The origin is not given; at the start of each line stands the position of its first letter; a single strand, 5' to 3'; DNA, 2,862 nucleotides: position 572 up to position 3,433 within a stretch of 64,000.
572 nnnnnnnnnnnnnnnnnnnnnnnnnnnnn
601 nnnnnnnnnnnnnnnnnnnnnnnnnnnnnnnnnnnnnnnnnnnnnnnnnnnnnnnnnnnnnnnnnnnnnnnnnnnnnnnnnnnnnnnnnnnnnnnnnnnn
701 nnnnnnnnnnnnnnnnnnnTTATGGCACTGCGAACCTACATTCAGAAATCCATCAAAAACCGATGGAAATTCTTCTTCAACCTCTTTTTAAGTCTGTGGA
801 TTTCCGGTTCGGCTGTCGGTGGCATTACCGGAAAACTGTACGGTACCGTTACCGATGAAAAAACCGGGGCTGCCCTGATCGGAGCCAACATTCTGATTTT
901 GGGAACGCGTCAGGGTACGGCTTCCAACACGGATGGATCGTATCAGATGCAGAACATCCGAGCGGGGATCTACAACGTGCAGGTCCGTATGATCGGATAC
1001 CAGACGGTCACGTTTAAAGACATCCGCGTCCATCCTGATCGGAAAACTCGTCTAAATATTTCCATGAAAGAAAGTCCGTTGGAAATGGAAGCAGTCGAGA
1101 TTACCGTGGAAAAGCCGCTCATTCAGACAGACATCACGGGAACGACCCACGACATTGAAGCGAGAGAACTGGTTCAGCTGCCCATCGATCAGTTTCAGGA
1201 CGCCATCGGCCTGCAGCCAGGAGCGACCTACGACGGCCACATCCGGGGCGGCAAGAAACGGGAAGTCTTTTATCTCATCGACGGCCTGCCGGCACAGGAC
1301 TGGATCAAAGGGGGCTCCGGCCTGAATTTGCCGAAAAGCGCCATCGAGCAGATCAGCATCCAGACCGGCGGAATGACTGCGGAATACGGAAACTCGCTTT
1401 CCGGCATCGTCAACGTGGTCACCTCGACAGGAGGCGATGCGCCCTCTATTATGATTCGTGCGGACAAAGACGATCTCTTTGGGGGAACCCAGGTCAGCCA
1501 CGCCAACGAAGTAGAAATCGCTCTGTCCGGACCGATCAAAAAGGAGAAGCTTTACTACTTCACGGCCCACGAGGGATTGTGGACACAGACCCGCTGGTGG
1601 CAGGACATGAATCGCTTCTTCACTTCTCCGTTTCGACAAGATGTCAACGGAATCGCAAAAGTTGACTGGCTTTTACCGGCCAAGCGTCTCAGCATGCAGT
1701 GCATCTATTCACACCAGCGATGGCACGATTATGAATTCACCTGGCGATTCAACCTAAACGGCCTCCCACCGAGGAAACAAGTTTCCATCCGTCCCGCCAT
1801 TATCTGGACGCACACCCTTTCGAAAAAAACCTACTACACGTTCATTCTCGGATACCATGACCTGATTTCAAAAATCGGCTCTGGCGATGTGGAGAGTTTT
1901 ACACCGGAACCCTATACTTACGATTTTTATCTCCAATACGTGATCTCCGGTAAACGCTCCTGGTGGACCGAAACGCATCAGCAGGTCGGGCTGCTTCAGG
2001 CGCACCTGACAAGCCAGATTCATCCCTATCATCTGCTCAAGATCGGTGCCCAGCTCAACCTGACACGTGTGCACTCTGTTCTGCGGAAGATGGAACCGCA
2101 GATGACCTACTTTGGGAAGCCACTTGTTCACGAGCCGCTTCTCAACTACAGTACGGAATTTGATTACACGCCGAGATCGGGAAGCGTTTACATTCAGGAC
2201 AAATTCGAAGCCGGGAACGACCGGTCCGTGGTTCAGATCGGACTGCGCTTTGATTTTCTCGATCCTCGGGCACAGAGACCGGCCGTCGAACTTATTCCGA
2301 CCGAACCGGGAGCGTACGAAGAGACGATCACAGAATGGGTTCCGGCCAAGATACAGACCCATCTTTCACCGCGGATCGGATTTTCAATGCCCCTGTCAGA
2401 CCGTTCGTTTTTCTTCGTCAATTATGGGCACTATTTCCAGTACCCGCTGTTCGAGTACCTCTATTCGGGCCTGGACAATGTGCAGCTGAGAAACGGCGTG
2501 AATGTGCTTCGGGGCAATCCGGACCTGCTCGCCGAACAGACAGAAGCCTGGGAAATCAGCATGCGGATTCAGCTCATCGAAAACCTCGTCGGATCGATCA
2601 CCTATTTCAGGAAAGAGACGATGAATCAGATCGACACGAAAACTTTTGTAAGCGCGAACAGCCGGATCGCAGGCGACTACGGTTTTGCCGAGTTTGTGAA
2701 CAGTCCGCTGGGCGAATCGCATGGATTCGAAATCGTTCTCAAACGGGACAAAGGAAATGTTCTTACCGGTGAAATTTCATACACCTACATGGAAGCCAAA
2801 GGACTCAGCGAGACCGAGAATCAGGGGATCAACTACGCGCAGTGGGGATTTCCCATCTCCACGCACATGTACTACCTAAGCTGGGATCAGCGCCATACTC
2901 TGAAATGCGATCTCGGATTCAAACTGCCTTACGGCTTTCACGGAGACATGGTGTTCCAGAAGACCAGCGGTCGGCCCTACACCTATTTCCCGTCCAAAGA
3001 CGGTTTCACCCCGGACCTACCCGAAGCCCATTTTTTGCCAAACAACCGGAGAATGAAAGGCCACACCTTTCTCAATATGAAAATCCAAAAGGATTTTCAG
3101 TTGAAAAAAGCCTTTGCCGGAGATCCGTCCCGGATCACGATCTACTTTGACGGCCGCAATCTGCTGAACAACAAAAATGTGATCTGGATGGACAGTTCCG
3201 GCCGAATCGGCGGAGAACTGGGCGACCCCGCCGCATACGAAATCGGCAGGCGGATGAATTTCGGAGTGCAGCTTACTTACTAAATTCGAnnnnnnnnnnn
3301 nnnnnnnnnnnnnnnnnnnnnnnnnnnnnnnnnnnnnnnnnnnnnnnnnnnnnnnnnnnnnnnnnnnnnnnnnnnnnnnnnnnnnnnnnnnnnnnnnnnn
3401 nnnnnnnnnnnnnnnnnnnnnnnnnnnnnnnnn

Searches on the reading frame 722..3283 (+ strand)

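Call 95: search_protein_families(library=pfam, proteins=[window:722-3283:+], max_evalue=0.00001)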
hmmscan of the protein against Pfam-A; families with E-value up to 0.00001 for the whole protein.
window:722-3283:+ (853 aa): 6 families
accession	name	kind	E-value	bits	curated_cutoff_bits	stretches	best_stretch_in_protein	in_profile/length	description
PF00593.30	TonB_dep_Rec_b-barrel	-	2.8e-19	70.7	27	1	337-814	63-436/436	TonB dependent receptor-like, beta-barrel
PF13715.12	CarbopepD_reg_2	-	4.7e-19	68.6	32.2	1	40-125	2-86/88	CarboxypepD_reg-like domain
PF13620.12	CarboxypepD_reg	-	8.4e-18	64.9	32.3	1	39-116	2-82/82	Carboxypeptidase regulatory-like domain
PF14905.12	OMP_b-brl_3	-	1.7e-08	34.4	27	1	418-735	52-330/408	Outer membrane protein beta-barrel family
PF25183.1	OMP_b-brl_4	-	3.1e-07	29.6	30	0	260-289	39-68/838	Outer membrane beta barrel domain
PF07715.20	Plug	-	7.8e-06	26.8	23.9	0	137-228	4-106/107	TonB-dependent Receptor Plug Domain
